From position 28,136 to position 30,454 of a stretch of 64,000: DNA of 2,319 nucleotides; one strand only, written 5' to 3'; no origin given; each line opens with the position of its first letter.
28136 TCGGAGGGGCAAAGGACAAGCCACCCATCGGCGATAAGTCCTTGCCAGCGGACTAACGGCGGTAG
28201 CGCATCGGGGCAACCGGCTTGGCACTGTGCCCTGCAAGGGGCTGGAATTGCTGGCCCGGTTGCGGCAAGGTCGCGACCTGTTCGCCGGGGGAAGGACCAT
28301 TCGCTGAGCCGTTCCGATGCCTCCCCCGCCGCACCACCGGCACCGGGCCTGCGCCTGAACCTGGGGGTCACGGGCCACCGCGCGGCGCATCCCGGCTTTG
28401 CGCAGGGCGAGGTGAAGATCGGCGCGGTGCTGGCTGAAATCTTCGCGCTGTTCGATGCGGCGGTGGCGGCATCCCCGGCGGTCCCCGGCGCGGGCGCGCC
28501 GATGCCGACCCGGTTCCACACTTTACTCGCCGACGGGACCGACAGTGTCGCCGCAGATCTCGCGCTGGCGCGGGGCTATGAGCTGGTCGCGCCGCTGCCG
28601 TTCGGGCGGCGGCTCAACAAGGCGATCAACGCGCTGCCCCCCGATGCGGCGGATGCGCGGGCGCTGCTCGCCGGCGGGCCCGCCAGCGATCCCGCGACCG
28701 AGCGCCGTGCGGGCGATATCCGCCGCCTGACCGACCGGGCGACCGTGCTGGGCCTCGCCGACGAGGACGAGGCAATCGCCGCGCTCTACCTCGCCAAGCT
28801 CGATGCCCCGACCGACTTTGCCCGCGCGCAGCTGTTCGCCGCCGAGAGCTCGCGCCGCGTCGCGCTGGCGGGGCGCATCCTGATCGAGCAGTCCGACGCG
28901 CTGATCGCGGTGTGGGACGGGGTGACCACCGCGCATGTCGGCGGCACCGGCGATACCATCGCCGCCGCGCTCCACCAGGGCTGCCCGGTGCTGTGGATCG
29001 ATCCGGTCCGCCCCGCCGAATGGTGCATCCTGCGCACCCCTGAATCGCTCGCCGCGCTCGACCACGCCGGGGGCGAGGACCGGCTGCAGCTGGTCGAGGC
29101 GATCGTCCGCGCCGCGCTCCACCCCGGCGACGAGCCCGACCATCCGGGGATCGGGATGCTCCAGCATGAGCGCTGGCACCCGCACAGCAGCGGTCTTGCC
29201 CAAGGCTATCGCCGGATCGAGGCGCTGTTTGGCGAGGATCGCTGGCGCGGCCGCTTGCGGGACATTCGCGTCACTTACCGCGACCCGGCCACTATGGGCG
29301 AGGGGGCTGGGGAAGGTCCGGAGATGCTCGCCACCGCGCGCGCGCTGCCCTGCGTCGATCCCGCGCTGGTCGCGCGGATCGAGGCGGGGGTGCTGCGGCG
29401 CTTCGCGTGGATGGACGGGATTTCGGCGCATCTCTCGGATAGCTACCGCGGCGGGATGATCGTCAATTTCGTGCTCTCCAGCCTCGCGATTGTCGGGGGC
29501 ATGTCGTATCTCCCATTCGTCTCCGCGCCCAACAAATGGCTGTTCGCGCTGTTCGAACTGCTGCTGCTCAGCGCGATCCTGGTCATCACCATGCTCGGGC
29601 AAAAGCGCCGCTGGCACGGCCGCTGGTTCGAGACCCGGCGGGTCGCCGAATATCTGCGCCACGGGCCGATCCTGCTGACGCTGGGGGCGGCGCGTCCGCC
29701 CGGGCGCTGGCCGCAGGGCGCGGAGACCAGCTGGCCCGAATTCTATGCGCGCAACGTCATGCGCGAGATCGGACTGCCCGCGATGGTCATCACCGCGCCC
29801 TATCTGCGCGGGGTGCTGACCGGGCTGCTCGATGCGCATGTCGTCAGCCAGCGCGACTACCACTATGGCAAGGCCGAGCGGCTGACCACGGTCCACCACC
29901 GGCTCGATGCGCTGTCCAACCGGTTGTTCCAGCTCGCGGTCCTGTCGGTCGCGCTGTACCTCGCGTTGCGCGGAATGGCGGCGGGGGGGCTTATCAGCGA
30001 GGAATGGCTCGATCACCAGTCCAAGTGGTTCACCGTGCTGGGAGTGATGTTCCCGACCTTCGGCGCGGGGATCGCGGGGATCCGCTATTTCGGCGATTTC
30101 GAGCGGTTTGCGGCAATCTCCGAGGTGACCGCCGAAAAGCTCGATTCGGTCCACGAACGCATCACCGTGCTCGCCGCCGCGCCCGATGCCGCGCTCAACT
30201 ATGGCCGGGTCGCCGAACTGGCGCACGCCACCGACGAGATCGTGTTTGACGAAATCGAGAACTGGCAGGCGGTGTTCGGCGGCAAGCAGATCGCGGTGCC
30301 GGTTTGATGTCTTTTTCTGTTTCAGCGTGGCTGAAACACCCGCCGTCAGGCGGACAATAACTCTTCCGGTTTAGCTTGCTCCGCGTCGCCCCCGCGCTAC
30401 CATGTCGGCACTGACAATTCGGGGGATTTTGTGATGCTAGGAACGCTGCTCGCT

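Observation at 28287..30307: Orphan SLOG-like sensor fused to two tandem 2-TM SLATT-like modules, a possible nucleotide-gated membrane effector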

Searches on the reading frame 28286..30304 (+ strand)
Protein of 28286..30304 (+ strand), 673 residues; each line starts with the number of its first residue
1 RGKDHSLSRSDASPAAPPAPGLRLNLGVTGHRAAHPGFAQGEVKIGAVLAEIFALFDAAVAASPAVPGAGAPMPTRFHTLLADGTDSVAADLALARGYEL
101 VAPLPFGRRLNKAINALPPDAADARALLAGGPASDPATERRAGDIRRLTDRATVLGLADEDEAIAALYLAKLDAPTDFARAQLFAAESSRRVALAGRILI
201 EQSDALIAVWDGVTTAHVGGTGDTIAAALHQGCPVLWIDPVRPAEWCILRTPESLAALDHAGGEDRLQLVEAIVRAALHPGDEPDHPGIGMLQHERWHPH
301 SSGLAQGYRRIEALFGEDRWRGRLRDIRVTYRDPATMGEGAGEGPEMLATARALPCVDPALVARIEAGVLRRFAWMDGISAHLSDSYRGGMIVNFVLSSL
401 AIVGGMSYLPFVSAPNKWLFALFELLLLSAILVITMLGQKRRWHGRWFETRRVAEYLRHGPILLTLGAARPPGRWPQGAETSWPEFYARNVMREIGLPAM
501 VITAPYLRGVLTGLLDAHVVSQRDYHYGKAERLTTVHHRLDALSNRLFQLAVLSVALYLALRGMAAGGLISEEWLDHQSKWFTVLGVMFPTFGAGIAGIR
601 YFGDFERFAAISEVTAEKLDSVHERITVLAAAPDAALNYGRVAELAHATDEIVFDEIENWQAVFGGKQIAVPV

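Call 5: search_protein_families(library=pfam, proteins=[window:28286-30304:+], max_evalue=1)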
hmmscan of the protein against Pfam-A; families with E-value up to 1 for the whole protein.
window:28286-30304:+ (673 aa): 1 family
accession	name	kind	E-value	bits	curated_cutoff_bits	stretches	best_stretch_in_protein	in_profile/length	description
PF14015.11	DUF4231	-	0.00081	20.2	24.7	1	400-459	23-83/103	Protein of unknown function (DUF4231)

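Call 6: search_protein_families(library=ncbifam, proteins=[window:28286-30304:+], max_evalue=1)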
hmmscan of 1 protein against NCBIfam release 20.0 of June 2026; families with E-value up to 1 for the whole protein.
window:28286-30304:+ (673 aa): 2 families
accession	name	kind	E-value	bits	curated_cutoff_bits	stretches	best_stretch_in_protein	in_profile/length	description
NF033634.1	SLATT_1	domain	5.3e-10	39.4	41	2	370-487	7-114/132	SLATT domain-containing protein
NF033610.1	SLATT_3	domain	0.0018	18.3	45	1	379-457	11-87/170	SLATT domain-containing protein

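Call 7: search_protein_families(library=padloc, proteins=[window:28286-30304:+], max_evalue=1)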
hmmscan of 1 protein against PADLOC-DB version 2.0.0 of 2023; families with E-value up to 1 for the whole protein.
window:28286-30304:+ (673 aa): 0 families

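Call 8: find_homologous_proteins(query=window:28286-30304:+, max_evalue=0.001)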
Query window:28286-30304:+ (673 aa): 1199 proteins with E <= 0.001 among 8000 candidates; the best 120 are listed.
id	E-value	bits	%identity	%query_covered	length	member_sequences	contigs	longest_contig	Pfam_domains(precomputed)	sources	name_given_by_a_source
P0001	0.0e+0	1412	100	94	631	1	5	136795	-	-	-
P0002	0.0e+0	1280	87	97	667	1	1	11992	-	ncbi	-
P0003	0.0e+0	1236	84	100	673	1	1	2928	-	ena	-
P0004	4.2e-282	956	67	99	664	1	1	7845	-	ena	-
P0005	2.0e-281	953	68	98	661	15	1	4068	-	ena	-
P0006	3.1e-280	950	67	97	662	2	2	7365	-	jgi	jgi:hypothetical protein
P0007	2.7e-277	940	68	97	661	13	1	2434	-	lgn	-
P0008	2.8e-274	930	66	98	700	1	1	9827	-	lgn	-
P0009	1.9e-273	927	67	98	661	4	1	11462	-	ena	-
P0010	3.7e-271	920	67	98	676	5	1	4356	-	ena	-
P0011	6.8e-270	915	67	96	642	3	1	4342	-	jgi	jgi:hypothetical protein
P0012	7.3e-267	905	64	98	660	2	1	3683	-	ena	-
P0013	1.6e-266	904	65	97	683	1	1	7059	-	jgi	jgi:hypothetical protein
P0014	2.0e-263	894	63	98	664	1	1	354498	-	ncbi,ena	-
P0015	3.1e-259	880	62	98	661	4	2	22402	-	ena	-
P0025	1.5e-255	868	62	99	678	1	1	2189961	-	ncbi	-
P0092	1.2e-235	802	57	98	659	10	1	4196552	-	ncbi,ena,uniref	ncbi:hypothetical protein [Parasphingorhabdus sp.]|uniref:hypothetical protein n=1 Tax=Parasphingorh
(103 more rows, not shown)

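Call 13: search_solved_structures(query=A1, max_evalue=10, show_alignments=3)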
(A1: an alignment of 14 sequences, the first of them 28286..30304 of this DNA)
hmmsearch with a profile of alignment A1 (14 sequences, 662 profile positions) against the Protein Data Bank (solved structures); distinct sequences matched with E-value up to 10: 4.
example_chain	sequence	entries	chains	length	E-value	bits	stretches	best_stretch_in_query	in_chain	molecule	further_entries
2chp_A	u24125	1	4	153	0.042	15.3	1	554-646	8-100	METALLOREGULATION DNA-BINDING STRESS PROTEIN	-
6yfk_AA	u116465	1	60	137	0.6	11.5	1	276-338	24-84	coat protein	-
7m5h_A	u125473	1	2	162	0.75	11.2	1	168-230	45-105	Nucleoside 2-deoxyribosyltransferase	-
4imk_C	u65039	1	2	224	1.9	9.9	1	192-274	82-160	Light Chain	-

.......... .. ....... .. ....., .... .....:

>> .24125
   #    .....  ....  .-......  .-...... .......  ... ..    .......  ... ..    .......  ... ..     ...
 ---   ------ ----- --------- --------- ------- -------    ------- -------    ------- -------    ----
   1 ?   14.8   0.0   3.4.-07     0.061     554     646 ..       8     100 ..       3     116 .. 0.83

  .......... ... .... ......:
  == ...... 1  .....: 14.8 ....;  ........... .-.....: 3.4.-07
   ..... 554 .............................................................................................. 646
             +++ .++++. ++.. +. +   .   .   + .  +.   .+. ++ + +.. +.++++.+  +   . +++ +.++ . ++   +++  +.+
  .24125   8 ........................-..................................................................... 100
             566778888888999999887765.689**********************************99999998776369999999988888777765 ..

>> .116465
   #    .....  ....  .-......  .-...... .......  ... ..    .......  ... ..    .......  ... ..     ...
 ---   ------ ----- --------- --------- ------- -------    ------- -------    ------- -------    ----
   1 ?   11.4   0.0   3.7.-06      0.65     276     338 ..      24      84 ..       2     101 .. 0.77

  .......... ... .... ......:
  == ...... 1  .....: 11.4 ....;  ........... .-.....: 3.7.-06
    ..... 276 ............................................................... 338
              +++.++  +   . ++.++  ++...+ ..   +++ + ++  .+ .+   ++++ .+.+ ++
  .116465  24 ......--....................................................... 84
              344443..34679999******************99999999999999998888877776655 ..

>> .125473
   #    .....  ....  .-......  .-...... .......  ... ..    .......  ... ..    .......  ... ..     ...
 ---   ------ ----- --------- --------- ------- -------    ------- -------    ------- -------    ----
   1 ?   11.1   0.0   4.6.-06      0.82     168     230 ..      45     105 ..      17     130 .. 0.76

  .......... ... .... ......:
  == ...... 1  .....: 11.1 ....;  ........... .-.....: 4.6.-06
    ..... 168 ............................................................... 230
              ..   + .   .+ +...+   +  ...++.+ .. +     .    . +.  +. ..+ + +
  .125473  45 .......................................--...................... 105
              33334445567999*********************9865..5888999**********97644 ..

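Call 14: find_related_loci(query=A1, collection=genome_contigs, flank=6000)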
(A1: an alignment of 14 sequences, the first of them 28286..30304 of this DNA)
Query A1 (673 aa) in genome_contigs; peptide patterns used: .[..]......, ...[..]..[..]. (x = any residue, [..] = any of these).
599 stretches matched a pattern (row limit reached: there are more); 420 encode a relative of the query (tblastn E <= 1e-3); the best 80 are kept; 80 distinct loci.
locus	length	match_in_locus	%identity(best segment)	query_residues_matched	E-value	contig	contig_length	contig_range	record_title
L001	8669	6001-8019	86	1-673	0e+0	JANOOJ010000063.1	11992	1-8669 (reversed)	MAG: Novosphingobium sp. isolate VAR_43_metabat_190 VAR_43_k141_4889238, whole genome shotgun sequence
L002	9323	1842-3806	66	17-673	0e+0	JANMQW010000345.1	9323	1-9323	MAG: Novosphingobium sp. isolate OTE_51_metabat_123 OTE_51_k141_4502794, whole genome shotgun sequence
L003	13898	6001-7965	68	17-673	0e+0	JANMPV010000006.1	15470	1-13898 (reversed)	MAG: Novosphingobium sp. isolate OTE_51_metabat_387 OTE_51_k141_3819991, whole genome shotgun sequence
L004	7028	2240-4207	62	17-673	0e+0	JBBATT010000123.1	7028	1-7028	MAG: Chakrabartia sp. isolate EUL_278 ctg123-EUL_278, whole genome shotgun sequence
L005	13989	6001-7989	62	9-673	0e+0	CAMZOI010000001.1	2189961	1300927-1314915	Erythrobacteraceae bacterium Alg239-R51 genome assembly, contig: NODE_1_length_2189961_cov_222.553, whole genome shotgun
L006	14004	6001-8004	60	5-673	0e+0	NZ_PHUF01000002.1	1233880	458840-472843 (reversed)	Novosphingobium kunmingense strain CGMCC 1.12274 Ga0171596_101, whole genome shotgun sequence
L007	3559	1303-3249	62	16-673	0e+0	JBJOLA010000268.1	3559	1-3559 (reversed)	MAG: Pseudomonadota bacterium isolate teakettle2_2019_sw_WHONDRS-S19S_0032_B_bin.14 scaffold_1680206, whole genome shotg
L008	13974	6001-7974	62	15-673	0e+0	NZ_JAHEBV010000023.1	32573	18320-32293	MAG: Novosphingobium sp. isolate Ww152 NODE_2190_length_32573_cov_5.775638, whole genome shotgun sequence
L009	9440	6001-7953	61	22-673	0e+0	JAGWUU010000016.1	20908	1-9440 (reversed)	MAG: Sphingomonadales bacterium isolate REEB403 contig-150_2282, whole genome shotgun sequence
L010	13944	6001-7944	61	23-673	0e+0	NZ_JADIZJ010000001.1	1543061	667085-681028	MAG: Sphingopyxis sp. isolate AalE_18-Q3-R2-46_MAXAC.104 tig00000526-10-15427290, whole genome shotgun sequence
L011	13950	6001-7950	60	15-673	0e+0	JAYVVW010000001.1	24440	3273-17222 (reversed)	MAG: Sphingomonadales bacterium isolate GL80_UP_concoct_13 GL80_UP_concoct_13_0, whole genome shotgun sequence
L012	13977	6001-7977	60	22-673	0e+0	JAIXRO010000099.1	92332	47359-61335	MAG: Hyphomonadaceae bacterium isolate C4_MAG_00064 pond_C4_MAG_00064_000000000050, whole genome shotgun sequence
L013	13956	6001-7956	62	17-669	0e+0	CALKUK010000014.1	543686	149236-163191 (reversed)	MAG TPA_asm: uncultured Sphingomonadaceae bacterium isolate SRR6231140_bin.19_CONCOCT_v1.1_MAG genome assembly, contig:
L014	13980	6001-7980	59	16-673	0e+0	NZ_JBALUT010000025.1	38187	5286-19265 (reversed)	MAG: Parasphingorhabdus sp. isolate 4NakV-11 NODE_25_length_38187_cov_10.100079, whole genome shotgun sequence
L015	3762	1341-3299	60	18-673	0e+0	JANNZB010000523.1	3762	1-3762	MAG: Novosphingobium sp. isolate VAR_25_metabat_285_sub VAR_25_k141_2752921, whole genome shotgun sequence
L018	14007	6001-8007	56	7-673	0e+0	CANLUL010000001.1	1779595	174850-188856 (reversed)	uncultured Sphingomonadaceae bacterium isolate 2-484A-G.fasta genome assembly, contig: NODE_1, whole genome shotgun sequ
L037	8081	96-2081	55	15-673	0e+0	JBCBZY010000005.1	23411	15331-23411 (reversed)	MAG: Pseudomonadota bacterium isolate P01_A01_bin.128 k141_2048845_length_23411_cov_10.0000, whole genome shotgun sequen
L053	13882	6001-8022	55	10-673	0e+0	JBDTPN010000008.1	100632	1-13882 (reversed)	MAG: Pseudomonadota bacterium isolate cluster3_bin.2 NODE_341_length_100632_cov_10.875807, whole genome shotgun sequence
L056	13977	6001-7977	57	22-673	0e+0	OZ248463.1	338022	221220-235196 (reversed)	Caulobacteraceae bacterium isolate MiH-16 genome assembly, chromosome: MiH-16-c4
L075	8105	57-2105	55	7-673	0e+0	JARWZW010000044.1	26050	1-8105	MAG: Caulobacter sp. isolate D15.bin.28 k141_72350, whole genome shotgun sequence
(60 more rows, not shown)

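Call 19: search_protein_families(library=pfam, proteins=[L018:10880-12826:-, L053:3983-6001:+, L056:4286-5962:+, L075:2263-4866:+, L010:2297-3448:+, L014:7995-8432:-, L037:5706-7724:-, L005:3906-5858:-], max_evalue=0.01)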
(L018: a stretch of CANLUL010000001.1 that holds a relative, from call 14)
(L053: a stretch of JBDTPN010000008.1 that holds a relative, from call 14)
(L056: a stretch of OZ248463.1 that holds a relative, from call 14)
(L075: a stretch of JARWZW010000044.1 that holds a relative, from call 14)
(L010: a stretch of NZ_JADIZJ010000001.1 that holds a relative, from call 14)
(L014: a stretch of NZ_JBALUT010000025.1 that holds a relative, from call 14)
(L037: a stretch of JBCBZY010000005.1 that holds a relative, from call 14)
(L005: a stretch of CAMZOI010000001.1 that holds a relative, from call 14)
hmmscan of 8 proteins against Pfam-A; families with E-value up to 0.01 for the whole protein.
L018:10880-12826:- (648 aa): 13 families
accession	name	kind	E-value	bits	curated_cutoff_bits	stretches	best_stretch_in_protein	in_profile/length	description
PF13676.11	TIR_2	-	3.5e-21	76.4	28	1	15-119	1-111/122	TIR domain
PF07719.23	TPR_2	-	9.8e-11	41.4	27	0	496-522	7-33/34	Tetratricopeptide repeat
PF13414.12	TPR_11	-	4e-09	36.5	26.8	1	497-538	1-42/42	TPR repeat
PF14559.12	TPR_19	-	3.3e-08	34.2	25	1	504-547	5-48/68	Tetratricopeptide repeat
PF13431.12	TPR_17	-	2.3e-07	31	24.4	0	514-545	3-34/34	Tetratricopeptide repeat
PF13432.12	TPR_16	-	6.5e-06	26.9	32.7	1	468-522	9-63/65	Tetratricopeptide repeat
PF13428.12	TPR_14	-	1.8e-05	25.4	23.5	0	461-494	6-39/44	Tetratricopeptide repeat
PF13424.12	TPR_12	-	6.2e-05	23.5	30.1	1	461-520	8-75/77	Tetratricopeptide repeat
PF00515.34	TPR_1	-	9.8e-05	22.5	27.8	0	495-522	6-33/34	Tetratricopeptide repeat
PF23914.1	TPR_CcmH_CycH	-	0.00023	21.5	42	1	437-523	65-154/158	Cytochrome c-type biogenesis protein H TPR domain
PF12895.13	ANAPC3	-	0.00024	21.8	27.2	0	445-512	12-78/82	Anaphase-promoting complex, cyclosome, subunit 3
PF01582.25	TIR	-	0.00056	20.2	21.3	1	12-86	1-78/179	TIR domain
PF13181.12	TPR_8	-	0.0063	17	25.7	0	499-522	10-33/34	Tetratricopeptide repeat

L053:3983-6001:+ (672 aa): 7 families
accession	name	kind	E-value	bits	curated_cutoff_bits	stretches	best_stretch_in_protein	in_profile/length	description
PF13676.11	TIR_2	-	2e-22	80.4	28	1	4-111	1-112/122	TIR domain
PF14559.12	TPR_19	-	2.7e-05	24.9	25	1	356-385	8-37/68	Tetratricopeptide repeat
PF13431.12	TPR_17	-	0.00037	21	24.4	0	362-384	2-24/34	Tetratricopeptide repeat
PF08937.16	ThsB_TIR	-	0.0021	18.9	21.2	1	5-77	1-83/100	Thoeris protein ThsB, TIR-like domain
PF01582.25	TIR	-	0.0022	18.2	21.3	1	4-77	4-80/179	TIR domain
PF17680.6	FlgO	-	0.0027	18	22.6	0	195-290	16-116/130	FlgO protein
PF13428.12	TPR_14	-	0.0035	18.3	23.5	0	356-381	18-43/44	Tetratricopeptide repeat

L056:4286-5962:+ (558 aa): 13 families
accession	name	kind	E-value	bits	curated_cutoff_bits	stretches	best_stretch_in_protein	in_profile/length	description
PF13676.11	TIR_2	-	1.8e-21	77.3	28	1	7-111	1-111/122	TIR domain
PF07719.23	TPR_2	-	1.1e-13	50.5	27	1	461-488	6-33/34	Tetratricopeptide repeat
PF14559.12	TPR_19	-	5.3e-11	43.1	25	1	467-515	2-50/68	Tetratricopeptide repeat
PF13431.12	TPR_17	-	9.2e-11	41.6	24.4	0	480-510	3-33/34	Tetratricopeptide repeat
PF13428.12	TPR_14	-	2.4e-10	40.4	23.5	1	460-497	5-42/44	Tetratricopeptide repeat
PF13432.12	TPR_16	-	3.1e-08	34.4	32.7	1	461-516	2-57/65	Tetratricopeptide repeat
PF00515.34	TPR_1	-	7.1e-07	29.2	27.8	0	461-488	6-33/34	Tetratricopeptide repeat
PF13424.12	TPR_12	-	2.5e-06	28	30.1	2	462-517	9-72/77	Tetratricopeptide repeat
PF13414.12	TPR_11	-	0.00053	20.1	26.8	0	464-488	2-26/42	TPR repeat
PF12895.13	ANAPC3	-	0.00065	20.4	27.2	0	462-512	29-78/82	Anaphase-promoting complex, cyclosome, subunit 3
PF13374.12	TPR_10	-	0.0031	17.9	27.5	0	463-485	9-31/42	Tetratricopeptide repeat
PF13181.12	TPR_8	-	0.0042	17.6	25.7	0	459-488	4-33/34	Tetratricopeptide repeat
PF13176.12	TPR_7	-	0.0049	17.3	27.9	0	463-488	6-31/36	Tetratricopeptide repeat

L075:2263-4866:+ (867 aa): 10 families
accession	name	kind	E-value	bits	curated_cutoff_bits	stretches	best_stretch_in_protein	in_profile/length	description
PF13676.11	TIR_2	-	5.4e-20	72.5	28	1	4-102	1-105/122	TIR domain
PF17874.7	TPR_MalT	-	4.2e-06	26.7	45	1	670-830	40-207/336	MalT-like TPR region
PF20703.3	nSTAND1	-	4.6e-05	23.7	27.1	1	167-274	17-134/379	Novel STAND NTPase 1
PF13424.12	TPR_12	-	0.00036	21.1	30.1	1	712-771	5-69/77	Tetratricopeptide repeat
PF00931.28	NB-ARC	-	0.00087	19.1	23.5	1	184-363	19-200/248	NB-ARC domain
PF13401.12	AAA_22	-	0.0023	18.7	27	1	182-271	4-97/130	AAA domain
PF08937.16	ThsB_TIR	-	0.0024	18.7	21.2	1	5-74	1-80/100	Thoeris protein ThsB, TIR-like domain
PF13191.12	AAA_16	-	0.0025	18.7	32.6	1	167-268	3-98/167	AAA ATPase domain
PF25199.1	nSTAND_NTPase5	-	0.0049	17.1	34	1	177-295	35-136/145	Novel STAND NTPase 5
PF20720.3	nSTAND3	-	0.0071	16.5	27.2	0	177-209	11-43/155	Novel STAND NTPase 3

L010:2297-3448:+ (383 aa): 2 families
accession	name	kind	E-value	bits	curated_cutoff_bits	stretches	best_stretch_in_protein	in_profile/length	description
PF00089.32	Trypsin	-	5.5e-40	138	20.6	1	112-371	3-220/220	Trypsin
PF13365.12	Trypsin_2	-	0.00079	20.6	27.6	0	157-238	3-73/144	Trypsin-like peptidase domain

L014:7995-8432:- (145 aa): 1 family
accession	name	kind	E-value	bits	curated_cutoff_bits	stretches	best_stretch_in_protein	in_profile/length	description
PF07885.22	Ion_trans_2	-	9.5e-11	41.9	22.5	1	59-130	6-71/79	Ion channel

L037:5706-7724:- (672 aa): 2 families
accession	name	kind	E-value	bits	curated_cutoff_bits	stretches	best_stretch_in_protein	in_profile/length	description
PF00656.27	Peptidase_C14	-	7.3e-16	59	21.4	1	48-318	5-228/233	Caspase domain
PF14326.11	DUF4384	-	0.0039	17.7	27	0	557-617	14-81/81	Domain of unknown function (DUF4384)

L005:3906-5858:- (650 aa): 8 families
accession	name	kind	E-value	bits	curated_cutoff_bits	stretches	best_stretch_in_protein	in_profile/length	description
PF13676.11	TIR_2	-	7.1e-20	72.2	28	1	4-106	1-109/122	TIR domain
PF13428.12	TPR_14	-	1.9e-05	25.3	23.5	1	431-462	6-37/44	Tetratricopeptide repeat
PF13432.12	TPR_16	-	3.4e-05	24.6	32.7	1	431-476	2-47/65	Tetratricopeptide repeat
PF14559.12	TPR_19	-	7.7e-05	23.4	25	0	411-463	10-63/68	Tetratricopeptide repeat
PF13431.12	TPR_17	-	0.0011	19.5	24.4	0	419-447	6-34/34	Tetratricopeptide repeat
PF07719.23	TPR_2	-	0.0027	18.1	27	0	430-458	5-33/34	Tetratricopeptide repeat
PF01582.25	TIR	-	0.0036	17.5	21.3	1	5-81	5-84/179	TIR domain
PF13424.12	TPR_12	-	0.0065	17.1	30.1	0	420-456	39-75/77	Tetratricopeptide repeat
